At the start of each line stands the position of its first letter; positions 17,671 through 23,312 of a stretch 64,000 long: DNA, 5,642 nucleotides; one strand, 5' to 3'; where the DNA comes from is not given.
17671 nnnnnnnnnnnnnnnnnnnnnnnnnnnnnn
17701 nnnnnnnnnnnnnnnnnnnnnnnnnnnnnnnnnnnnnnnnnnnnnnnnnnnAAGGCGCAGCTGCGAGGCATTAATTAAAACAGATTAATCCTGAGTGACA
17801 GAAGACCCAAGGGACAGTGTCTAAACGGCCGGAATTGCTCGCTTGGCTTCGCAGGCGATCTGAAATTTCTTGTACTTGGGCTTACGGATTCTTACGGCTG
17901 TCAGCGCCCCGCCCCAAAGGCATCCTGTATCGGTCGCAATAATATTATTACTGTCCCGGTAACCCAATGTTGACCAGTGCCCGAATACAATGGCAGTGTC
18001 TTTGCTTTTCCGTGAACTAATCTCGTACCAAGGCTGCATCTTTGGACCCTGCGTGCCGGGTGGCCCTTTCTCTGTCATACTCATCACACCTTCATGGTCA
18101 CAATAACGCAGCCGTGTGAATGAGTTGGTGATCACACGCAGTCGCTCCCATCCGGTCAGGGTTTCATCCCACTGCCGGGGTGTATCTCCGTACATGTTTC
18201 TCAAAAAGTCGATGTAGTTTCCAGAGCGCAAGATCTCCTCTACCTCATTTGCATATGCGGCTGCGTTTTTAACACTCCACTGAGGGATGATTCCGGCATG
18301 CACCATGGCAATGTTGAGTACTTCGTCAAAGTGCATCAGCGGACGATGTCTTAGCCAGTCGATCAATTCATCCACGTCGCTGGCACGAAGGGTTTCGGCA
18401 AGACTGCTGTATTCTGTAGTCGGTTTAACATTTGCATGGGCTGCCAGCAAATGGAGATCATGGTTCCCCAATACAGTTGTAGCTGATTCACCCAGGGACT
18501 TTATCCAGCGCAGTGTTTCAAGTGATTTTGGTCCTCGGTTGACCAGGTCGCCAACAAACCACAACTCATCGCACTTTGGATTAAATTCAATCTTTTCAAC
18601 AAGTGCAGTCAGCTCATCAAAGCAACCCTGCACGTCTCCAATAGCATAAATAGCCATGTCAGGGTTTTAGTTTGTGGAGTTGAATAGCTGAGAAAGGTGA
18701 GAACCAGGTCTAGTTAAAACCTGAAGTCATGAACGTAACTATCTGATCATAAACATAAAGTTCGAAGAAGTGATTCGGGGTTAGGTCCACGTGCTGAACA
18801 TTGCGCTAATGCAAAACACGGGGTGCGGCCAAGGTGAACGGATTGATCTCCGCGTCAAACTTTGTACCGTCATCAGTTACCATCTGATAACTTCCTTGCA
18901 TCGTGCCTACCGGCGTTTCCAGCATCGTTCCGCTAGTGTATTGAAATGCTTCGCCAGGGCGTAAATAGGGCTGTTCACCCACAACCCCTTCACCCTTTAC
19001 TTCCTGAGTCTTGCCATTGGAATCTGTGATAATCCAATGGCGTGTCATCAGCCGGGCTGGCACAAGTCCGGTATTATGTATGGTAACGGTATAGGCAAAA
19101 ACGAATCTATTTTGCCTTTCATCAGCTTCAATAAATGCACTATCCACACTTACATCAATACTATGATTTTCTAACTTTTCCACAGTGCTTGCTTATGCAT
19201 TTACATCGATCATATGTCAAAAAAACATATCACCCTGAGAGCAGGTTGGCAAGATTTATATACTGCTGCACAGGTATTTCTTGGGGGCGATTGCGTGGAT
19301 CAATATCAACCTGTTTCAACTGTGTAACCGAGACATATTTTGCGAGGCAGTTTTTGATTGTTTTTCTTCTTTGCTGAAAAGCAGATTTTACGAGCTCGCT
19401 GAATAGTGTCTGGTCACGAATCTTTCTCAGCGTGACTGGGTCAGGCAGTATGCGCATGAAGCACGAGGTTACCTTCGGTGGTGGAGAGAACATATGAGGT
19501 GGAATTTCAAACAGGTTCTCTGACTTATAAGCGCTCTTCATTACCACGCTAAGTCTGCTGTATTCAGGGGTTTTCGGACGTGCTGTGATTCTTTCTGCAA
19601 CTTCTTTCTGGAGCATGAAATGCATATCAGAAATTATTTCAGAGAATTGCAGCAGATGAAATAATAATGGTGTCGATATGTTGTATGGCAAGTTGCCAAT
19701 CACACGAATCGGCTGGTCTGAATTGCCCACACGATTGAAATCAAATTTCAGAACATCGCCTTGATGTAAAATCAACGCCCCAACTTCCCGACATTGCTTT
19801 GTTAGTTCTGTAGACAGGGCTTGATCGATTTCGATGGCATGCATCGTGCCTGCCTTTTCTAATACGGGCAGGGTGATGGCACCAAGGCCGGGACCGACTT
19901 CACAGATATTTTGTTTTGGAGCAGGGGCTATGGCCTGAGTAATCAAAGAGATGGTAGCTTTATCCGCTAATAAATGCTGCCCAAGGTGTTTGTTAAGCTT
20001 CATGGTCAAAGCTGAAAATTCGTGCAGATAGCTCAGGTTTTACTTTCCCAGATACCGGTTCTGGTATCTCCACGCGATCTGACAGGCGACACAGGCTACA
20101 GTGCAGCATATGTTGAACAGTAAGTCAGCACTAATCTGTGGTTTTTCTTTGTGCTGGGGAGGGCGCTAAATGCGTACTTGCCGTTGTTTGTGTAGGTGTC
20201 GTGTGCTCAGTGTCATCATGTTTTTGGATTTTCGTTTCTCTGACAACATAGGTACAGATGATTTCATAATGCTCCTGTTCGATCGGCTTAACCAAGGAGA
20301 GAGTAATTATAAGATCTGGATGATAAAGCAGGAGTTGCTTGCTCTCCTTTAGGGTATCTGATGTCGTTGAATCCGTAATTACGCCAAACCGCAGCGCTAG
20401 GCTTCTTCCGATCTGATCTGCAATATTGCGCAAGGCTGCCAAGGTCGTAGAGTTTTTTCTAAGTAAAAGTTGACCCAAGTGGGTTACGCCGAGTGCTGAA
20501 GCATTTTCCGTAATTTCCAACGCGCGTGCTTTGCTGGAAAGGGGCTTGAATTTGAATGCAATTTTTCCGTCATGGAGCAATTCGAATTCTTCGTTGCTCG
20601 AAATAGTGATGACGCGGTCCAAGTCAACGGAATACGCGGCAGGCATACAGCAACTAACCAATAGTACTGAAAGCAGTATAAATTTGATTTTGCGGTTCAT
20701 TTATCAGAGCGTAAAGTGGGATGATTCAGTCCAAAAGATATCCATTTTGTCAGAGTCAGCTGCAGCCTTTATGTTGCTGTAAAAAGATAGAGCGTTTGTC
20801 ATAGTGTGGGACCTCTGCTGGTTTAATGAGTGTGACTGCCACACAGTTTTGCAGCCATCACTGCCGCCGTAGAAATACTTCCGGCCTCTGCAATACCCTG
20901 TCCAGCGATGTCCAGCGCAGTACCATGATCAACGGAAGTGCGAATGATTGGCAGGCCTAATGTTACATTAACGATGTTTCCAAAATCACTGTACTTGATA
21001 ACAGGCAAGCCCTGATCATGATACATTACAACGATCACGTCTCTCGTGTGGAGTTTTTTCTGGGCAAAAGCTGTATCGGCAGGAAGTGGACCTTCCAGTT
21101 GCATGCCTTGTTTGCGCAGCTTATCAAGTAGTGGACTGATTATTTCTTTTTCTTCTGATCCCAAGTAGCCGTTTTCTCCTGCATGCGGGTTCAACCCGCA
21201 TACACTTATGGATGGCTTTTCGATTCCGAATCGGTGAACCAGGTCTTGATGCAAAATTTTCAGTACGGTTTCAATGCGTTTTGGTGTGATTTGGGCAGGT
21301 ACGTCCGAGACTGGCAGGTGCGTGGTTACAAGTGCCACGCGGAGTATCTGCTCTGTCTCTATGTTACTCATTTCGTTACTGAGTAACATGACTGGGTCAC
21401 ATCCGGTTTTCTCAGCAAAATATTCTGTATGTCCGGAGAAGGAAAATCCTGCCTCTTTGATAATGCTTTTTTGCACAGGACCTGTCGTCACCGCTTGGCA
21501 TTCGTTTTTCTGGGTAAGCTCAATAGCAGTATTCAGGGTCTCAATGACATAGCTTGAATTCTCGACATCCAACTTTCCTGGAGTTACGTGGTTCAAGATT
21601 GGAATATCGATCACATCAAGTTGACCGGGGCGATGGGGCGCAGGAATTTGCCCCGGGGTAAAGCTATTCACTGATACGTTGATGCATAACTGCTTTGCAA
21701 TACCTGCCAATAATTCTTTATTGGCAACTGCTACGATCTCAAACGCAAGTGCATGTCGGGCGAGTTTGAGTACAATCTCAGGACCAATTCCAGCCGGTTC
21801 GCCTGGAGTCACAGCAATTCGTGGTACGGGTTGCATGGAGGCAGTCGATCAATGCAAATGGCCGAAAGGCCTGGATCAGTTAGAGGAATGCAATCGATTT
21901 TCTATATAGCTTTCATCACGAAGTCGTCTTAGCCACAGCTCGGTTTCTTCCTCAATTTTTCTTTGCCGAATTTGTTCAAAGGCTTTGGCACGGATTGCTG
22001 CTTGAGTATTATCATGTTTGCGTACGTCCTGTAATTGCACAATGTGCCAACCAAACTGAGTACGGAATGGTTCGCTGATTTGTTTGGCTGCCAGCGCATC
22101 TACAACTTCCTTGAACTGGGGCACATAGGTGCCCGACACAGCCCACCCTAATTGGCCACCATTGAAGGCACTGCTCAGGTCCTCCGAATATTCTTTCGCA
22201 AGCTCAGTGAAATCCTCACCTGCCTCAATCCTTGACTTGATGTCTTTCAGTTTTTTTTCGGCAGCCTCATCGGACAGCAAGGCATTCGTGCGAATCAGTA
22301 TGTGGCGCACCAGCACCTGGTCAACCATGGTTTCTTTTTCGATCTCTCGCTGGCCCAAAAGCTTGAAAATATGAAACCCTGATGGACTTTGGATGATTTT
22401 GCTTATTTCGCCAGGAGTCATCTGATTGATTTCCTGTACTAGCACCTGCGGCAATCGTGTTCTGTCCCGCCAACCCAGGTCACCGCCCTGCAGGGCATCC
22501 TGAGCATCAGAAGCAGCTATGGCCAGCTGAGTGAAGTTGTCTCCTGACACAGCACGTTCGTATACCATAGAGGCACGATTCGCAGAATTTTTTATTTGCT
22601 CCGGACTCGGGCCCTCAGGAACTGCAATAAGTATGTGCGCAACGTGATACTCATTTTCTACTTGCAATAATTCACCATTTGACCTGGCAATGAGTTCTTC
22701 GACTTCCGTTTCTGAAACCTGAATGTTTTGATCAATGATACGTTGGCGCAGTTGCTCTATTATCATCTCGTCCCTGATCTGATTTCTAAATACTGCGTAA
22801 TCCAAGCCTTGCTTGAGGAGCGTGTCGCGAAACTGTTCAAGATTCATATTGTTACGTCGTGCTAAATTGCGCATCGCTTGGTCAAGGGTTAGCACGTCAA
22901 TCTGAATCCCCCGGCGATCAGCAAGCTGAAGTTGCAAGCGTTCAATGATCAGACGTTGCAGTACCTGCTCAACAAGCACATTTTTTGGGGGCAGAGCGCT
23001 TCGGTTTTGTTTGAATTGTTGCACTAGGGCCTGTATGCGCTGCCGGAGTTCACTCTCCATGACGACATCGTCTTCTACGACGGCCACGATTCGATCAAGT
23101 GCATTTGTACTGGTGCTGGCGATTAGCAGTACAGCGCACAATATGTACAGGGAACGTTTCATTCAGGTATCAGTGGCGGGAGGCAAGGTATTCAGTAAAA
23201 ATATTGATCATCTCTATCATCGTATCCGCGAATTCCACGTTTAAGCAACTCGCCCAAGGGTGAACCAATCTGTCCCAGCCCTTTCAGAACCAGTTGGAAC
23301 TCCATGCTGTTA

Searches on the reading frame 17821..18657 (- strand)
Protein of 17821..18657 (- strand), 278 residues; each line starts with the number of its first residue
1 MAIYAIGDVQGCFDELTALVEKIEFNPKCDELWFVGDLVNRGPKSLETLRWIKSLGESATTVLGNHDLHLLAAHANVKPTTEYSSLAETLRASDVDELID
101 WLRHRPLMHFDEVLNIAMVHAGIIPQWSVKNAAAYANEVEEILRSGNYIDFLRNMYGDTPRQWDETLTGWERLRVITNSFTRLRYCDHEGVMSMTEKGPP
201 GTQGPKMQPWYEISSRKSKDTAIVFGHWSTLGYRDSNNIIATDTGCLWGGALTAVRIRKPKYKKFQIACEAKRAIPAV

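Call 52: search_protein_families(library=pfam, proteins=[window:17821-18657:-], max_evalue=0.00001)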
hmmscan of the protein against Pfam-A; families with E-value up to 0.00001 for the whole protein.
window:17821-18657:- (278 aa): 1 family
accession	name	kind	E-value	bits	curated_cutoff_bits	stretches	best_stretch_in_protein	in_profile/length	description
PF00149.33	Metallophos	-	1.1e-17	65.6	21.5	1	1-139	1-132/191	Calcineurin-like phosphoesterase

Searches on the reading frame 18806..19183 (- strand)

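Call 52: search_protein_families(library=pfam, proteins=[window:18806-19183:-], max_evalue=0.00001)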
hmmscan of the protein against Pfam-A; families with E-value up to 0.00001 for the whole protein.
window:18806-19183:- (125 aa): 1 family
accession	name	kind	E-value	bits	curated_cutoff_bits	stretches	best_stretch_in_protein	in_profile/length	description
PF04379.20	DUF525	-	2.9e-37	127.2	27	1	21-102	5-86/87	ApaG domain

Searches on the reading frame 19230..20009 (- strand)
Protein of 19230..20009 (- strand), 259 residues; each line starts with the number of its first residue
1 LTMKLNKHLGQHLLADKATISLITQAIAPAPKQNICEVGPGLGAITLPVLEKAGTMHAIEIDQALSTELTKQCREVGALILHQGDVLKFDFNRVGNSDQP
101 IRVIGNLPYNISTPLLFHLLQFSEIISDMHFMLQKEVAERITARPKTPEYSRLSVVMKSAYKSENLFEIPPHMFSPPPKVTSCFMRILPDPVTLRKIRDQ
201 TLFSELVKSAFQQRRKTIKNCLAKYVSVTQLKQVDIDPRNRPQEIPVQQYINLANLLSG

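Call 52: search_protein_families(library=pfam, proteins=[window:19230-20009:-], max_evalue=0.00001)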
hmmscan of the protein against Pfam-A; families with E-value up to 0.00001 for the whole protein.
window:19230-20009:- (259 aa): 1 family
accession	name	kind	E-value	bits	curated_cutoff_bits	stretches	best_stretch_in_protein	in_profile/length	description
PF00398.26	RrnaAD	-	5.1e-54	183.6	24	1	4-257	3-261/263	Ribosomal RNA adenine dimethylase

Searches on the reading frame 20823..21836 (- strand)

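Call 53: search_protein_families(library=pfam, proteins=[window:20823-21836:-], max_evalue=0.00001)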
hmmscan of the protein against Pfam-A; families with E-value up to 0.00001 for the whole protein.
window:20823-21836:- (337 aa): 1 family
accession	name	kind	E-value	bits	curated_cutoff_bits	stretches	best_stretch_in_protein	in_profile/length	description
PF04166.17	PdxA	-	3.5e-103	345.4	27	1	34-328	5-286/286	Pyridoxal phosphate biosynthetic protein PdxA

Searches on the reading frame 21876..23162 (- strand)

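Call 53: search_protein_families(library=pfam, proteins=[window:21876-23162:-], max_evalue=0.00001)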
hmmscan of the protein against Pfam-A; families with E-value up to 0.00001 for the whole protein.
window:21876-23162:- (428 aa): 6 families
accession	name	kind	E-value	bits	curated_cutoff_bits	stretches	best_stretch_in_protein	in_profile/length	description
PF00639.27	Rotamase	-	5.2e-49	165.6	21.7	2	287-379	1-97/97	PPIC-type PPIASE domain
PF13616.12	Rotamase_3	-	3.8e-45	153.6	22.5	2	274-380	7-115/116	PPIC-type PPIASE domain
PF09312.16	SurA_N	-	4.5e-38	130.5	30.8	1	22-139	1-118/118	SurA N-terminal domain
PF13145.12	Rotamase_2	-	2.1e-18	67.7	27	2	297-383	30-111/121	PPIC-type PPIASE domain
PF13624.11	SurA_N_3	-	1.8e-12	47.9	27.2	1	20-139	39-162/162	SurA-like N-terminal domain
PF13623.11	SurA_N_2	-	3.3e-07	30.7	28.5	1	13-111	30-129/145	SurA-like N-terminal domain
